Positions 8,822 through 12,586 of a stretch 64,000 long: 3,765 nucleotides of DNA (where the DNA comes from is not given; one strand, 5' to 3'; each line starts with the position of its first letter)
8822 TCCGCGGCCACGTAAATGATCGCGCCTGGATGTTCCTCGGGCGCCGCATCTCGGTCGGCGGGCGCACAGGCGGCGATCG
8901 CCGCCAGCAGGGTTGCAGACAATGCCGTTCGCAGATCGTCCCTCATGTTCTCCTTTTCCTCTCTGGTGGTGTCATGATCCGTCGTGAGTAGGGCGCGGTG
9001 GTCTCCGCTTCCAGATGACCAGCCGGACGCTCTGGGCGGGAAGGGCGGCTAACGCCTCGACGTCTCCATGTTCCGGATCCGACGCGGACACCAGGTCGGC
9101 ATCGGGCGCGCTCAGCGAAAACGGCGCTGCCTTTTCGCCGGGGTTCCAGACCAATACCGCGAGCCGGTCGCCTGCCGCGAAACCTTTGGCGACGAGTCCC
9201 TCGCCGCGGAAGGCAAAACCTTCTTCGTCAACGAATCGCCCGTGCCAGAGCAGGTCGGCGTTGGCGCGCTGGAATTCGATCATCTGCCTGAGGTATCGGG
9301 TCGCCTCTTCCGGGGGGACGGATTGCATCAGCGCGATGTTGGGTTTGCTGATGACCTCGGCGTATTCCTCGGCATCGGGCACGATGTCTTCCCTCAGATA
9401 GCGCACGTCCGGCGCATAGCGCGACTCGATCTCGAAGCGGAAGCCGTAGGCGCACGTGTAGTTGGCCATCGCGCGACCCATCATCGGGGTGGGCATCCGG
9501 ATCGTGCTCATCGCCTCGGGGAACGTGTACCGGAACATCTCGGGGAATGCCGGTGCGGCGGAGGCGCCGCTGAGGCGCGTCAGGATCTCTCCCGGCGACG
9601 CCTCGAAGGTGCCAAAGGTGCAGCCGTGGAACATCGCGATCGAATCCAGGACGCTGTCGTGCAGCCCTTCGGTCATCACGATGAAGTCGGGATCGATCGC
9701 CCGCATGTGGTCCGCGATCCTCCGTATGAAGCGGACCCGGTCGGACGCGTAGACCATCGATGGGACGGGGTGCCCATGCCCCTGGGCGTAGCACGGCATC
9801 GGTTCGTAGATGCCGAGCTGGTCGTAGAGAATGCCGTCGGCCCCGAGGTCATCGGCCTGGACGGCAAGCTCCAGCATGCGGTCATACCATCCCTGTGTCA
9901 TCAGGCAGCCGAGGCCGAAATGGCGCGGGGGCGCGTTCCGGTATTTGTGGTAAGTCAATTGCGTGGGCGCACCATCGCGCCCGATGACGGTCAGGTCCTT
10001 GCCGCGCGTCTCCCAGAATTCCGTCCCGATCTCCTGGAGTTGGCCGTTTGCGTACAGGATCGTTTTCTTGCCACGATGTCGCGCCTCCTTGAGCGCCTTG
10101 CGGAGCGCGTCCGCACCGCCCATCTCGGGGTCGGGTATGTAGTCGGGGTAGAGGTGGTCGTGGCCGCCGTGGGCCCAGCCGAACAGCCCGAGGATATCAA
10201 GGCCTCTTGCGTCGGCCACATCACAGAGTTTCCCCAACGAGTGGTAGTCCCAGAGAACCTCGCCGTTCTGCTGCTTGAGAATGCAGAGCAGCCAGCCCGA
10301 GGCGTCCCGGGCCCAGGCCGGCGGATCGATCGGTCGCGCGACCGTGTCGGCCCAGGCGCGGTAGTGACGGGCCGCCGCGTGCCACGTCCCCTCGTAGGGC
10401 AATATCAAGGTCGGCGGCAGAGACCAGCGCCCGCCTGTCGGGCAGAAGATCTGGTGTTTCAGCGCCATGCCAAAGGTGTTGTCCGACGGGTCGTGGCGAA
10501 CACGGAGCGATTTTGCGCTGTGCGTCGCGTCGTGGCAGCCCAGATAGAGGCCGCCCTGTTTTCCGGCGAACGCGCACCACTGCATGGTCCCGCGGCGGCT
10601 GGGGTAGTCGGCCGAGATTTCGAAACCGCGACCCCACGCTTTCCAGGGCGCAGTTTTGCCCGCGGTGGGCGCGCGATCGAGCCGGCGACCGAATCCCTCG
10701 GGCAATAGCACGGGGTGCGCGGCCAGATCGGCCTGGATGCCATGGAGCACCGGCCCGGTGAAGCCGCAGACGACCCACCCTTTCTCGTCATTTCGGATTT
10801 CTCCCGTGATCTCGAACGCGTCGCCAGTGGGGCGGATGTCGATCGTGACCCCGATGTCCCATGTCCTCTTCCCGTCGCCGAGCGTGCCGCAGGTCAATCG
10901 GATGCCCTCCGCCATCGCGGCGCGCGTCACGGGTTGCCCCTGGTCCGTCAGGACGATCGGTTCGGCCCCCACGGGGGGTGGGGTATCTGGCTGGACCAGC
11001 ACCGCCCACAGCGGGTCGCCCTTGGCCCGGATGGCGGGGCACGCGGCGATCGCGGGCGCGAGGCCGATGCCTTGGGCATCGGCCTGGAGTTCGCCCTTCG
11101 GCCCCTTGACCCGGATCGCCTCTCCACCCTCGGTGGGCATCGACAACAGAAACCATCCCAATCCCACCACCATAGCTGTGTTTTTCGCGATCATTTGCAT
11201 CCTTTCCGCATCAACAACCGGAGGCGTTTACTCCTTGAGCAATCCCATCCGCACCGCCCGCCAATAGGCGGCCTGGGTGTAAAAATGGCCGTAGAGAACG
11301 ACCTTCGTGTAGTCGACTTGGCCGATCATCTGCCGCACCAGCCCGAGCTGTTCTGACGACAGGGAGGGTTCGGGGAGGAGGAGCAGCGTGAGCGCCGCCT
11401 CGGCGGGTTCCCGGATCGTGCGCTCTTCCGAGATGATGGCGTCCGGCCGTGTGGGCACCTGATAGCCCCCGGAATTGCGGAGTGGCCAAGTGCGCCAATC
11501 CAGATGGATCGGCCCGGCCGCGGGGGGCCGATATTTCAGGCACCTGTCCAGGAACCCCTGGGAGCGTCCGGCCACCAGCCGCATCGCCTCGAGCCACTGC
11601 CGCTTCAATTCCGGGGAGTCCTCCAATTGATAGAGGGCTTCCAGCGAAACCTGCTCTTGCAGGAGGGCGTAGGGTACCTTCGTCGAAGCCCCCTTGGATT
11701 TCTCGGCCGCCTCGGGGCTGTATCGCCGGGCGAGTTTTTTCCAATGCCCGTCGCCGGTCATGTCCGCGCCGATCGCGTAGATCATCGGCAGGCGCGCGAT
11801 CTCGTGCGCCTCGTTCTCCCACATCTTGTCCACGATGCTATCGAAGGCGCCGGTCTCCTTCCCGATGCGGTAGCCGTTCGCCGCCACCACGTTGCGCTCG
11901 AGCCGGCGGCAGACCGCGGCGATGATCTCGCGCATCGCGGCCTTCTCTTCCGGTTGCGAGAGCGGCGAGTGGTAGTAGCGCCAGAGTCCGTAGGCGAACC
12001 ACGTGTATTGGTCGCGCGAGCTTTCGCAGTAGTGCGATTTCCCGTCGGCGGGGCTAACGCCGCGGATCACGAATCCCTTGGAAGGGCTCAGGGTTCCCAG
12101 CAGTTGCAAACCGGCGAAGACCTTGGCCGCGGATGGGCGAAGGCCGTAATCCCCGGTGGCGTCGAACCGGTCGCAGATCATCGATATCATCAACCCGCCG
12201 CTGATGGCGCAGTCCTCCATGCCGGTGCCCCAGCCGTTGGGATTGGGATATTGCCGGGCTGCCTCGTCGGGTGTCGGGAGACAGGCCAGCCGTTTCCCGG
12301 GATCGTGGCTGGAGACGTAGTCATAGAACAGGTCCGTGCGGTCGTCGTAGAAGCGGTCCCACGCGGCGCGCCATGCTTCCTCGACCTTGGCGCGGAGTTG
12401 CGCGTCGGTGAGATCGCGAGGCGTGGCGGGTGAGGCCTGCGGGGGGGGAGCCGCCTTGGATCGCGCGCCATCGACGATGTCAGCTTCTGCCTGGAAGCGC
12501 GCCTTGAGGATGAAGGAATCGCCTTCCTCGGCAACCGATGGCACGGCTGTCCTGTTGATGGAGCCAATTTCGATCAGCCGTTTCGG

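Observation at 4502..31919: A 27-kb, 15-gene co-directional glycan-degradation operon lacking SusC/SusD, with MFS uptake and an aldonate/uronate funnel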

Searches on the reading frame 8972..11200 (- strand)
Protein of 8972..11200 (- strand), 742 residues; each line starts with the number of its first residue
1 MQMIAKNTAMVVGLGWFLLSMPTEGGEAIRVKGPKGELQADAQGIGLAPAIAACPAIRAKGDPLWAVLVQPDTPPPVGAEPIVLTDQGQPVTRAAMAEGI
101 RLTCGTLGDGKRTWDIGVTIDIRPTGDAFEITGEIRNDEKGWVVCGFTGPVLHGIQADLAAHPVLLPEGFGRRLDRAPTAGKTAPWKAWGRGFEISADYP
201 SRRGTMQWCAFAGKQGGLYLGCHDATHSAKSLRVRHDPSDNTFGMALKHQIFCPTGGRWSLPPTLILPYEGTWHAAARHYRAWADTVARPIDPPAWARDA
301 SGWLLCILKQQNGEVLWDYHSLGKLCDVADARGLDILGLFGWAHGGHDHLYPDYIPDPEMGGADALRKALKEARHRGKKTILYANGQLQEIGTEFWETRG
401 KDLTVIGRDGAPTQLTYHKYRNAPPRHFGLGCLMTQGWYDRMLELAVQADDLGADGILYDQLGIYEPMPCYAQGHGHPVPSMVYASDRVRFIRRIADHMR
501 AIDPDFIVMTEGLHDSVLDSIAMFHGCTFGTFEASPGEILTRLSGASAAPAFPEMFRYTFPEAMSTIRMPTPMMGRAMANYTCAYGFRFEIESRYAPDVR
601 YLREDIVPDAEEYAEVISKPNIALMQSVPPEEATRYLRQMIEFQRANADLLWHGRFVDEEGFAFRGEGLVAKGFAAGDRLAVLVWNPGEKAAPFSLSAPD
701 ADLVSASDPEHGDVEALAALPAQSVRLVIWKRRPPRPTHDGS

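Call 4: search_protein_families(library=pfam, proteins=[window:8972-11200:-], max_evalue=0.01)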
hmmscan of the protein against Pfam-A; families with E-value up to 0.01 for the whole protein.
window:8972-11200:- (742 aa): 1 family
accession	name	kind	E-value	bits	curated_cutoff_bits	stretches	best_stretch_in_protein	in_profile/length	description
PF19773.5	DUF6259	-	1.1e-27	97.3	28.7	1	266-527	9-266/300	Domain of unknown function (DUF6259)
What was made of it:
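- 8972..11194 (-): g13: DUF6259 protein (distant GH101/GH129-like), signal peptide. Pfam DUF6259 1.1e-27 (call 4).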

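Call 6: search_protein_families(library=ncbifam, proteins=[window:8972-11200:-], max_evalue=0.01)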
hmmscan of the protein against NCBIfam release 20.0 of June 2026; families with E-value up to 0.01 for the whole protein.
window:8972-11200:- (742 aa): 0 families

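Call 11: find_encoding_contigs(protein=window:8972-11200:-, flank=10000, max_places=6)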
Protein window:8972-11200:- (742 aa): no gene with exactly this product is on record in the collection.

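Call 20: search_solved_structures(query=window:8972-11200:-, max_evalue=1)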
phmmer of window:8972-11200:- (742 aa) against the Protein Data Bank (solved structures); distinct sequences matched with E-value up to 1: 2.
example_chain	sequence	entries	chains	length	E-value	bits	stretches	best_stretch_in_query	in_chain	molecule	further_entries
8k7m_C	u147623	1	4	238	0.21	12.9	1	363-553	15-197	De novo design protein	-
9s14_A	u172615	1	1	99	0.98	10.7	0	604-649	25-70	DBS1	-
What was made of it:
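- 8972..11194 (-): No PDB sequence match (call 20).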

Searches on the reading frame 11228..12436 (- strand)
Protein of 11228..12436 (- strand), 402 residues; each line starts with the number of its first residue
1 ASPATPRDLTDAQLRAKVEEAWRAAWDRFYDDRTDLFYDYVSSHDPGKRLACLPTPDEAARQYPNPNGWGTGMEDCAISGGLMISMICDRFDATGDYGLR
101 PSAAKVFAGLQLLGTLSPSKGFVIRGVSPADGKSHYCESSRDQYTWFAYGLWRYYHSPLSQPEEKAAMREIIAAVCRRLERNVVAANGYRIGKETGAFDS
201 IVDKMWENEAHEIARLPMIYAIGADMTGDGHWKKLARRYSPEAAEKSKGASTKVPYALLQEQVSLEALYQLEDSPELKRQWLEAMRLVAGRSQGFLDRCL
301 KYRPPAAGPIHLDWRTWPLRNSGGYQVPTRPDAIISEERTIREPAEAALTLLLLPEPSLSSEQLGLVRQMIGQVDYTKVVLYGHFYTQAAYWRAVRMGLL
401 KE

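Call 57: find_homologous_proteins(query=window:11228-12436:-, max_evalue=0.00001)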
Query window:11228-12436:- (402 aa): 1002 proteins with E <= 0.00001 among 8000 candidates; the best 120 are listed.
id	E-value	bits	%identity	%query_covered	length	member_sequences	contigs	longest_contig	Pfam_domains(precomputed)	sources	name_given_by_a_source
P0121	1.8e-208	710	76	99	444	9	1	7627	-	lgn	-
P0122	1.8e-206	704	75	98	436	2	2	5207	-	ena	-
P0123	3.5e-205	700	75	98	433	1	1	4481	-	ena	-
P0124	1.1e-204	698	75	99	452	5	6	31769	-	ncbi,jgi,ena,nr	ncbi:MAG TPA: hypothetical protein PLF81_29310 [Candidatus Anammoximicrobium sp.]|nr:hypothetical pr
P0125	6.8e-204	695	74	100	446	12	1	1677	-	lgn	-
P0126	3.2e-201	686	73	97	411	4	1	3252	-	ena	-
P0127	8.7e-201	685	74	100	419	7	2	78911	-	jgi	jgi:hypothetical protein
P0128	1.8e-199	681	73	99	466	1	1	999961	-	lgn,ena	-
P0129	8.9e-199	678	73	99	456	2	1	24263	-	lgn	-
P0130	2.0e-196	671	73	100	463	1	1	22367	-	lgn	-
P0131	3.8e-195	667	72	99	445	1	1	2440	-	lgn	-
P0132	1.7e-194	664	72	99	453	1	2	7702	-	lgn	-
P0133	1.8e-194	664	72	98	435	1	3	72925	-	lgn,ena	-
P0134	2.0e-194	664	71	98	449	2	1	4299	-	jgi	-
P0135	2.7e-193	660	71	98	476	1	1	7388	-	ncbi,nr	ncbi:MAG: hypothetical protein NTY53_20720 [Kiritimatiellaeota bacterium]|nr:hypothetical protein [K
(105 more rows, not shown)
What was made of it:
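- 11228..12436 (-): g12, C-terminal module: about 400 aa, new (alpha/alpha)6-barrel family fused to the GH65-like module. More than 1000 mostly stand-alone homologues of 400-450 aa exist, some fused to SGNH or alpha/beta-hydrolase esterases (call 57).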

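Call 67: predict_structure(alignment_id=A2)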
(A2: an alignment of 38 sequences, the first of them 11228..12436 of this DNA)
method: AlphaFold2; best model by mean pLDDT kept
length: 402 residues; sequences in the alignment: 38
mean_pLDDT: 95.6   pTM: 0.94
mean pLDDT of the five models: 95.6, 95.6, 95.5, 95.4, 95.3
residues with pLDDT >= 90: 377; 70-90: 21; 50-70: 2; < 50: 2
segments of 3 or more residues with pLDDT < 50: none
pLDDT, mean of each block of 10 residues (from residue 1): 71 97 98 97 92 93 93 96 99 98 99 97 96 92 98 99 99 99 98 96 95 98 99 99 96 96 99 98 98 97 84 94 94 94 99 97 97 95 98 98 87
secondary structure, 60 per line:
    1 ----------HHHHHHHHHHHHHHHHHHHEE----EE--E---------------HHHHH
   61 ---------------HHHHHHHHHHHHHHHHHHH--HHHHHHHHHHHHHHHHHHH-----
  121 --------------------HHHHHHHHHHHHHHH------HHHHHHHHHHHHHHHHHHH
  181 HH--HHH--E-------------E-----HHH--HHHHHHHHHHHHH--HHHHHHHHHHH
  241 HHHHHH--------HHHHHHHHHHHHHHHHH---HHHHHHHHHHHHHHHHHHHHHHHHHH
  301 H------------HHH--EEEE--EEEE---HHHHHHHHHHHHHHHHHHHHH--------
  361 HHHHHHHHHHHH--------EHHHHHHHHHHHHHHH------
elements in order: H11-29 H56-60 H76-94 H97-115 H141-155 H162-182 H215-227 H230-246 H255-271 H275-301 E319-322 E325-328 H332-352 H361-372 H382-396
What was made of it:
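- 11228..12436 (-): The AF2 model has pLDDT 95.6 (call 67).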

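Call 69: fold_search(model_id=the predicted structure, library=pdb)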
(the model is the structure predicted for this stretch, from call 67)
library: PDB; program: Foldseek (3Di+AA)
matches with E <= 10: 685; with E <= 0.001: 7
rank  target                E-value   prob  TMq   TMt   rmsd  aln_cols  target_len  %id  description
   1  3vw5_A                1.7e-04  1.00  0.57  0.58   7.3       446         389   11  Crystal structure of sugar epimerase from ruminal bacterium (released 2013-06-26)
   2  1v5c                  2.2e-04  1.00  0.45  0.46   9.9       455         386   14  The crystal structure of the inactive form chitosanase from Bacillus sp. K17 at pH3.7 (released 2004-12-07)
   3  7d5g_A                7.2e-04  1.00  0.54  0.55   7.3       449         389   11  Crystal structure of the CsCE with ligand to have a insight into the catalytic mechanism (released 2021-12-01)
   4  3wkf                  8.6e-04  1.00  0.49  0.48   8.6       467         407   12  Crystal structure of cellobiose 2-epimerase (released 2013-12-25)
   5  7cju_A                8.6e-04  1.00  0.47  0.48  10.2       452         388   13  Crystal structure of inactive form of chitosanase crystallized by ammonium sulfate (released 2020-07-29)
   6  8wbu                  9.0e-04  1.00  0.46  0.47   5.6       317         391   12  The crystal structure of circular mannose with mutant H247F of the cellobiose 2-epimerase from Caldicellulosiruptor sacc (released 2023-10-25)
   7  6shm_A                9.9e-04  1.00  0.48  0.55   8.6       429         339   10  An inactive (D136A and D137A) variant of alpha-1,6-mannanase, GH76A of Salegentibacter sp. HEL1_6 in complex with alph (released 2020-09-09)
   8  4z4l                  1.4e-03  1.00  0.46  0.47   5.5       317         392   12  Crystal Structure of cellobiose 2-epimerase from Caldicellulosiruptor saccharolyticus DSM 8903 (released 2016-04-13)
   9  8pak_B                1.4e-03  1.00  0.46  0.52   8.6       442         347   12  Crystal Structure of a Squalene-Hopene Cyclase from Cystobacter fuscus (released 2024-06-26)
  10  6gdt_E                1.6e-03  1.00  0.48  0.36   9.6       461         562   10  Crystal structure of exo-glucosidase/glucosaminidase VC0615 from Vibrio Cholerae (released 2018-08-15)
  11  6y8f_A                1.6e-03  1.00  0.34  0.39   9.7       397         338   10  An inactive (D136N and D137N) variant of alpha-1,6-mannanase, GH76A of Salegentibacter sp. HEL1_6 in complex with alph (released 2021-03-31)
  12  7xgq_A                2.3e-03  1.00  0.44  0.45  10.5       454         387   13  Crystal structure of chitosanase crystallized by ammonium sulfate with glycan (released 2022-04-20)
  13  6gdt_A                2.5e-03  1.00  0.48  0.36   9.5       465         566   10  Crystal structure of exo-glucosidase/glucosaminidase VC0615 from Vibrio Cholerae (released 2018-08-15)
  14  5zig_A                2.6e-03  1.00  0.49  0.49   8.5       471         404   12  The Structure of cellobiose 2-epimerase from Spirochaeta thermophila DSM 6192 (released 2019-04-10)
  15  7ad6_A                2.6e-03  1.00  0.43  0.21   9.5       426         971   12  Crystal structure of human complement C5 in complex with the K92 bovine knob domain peptide. (released 2021-03-10)
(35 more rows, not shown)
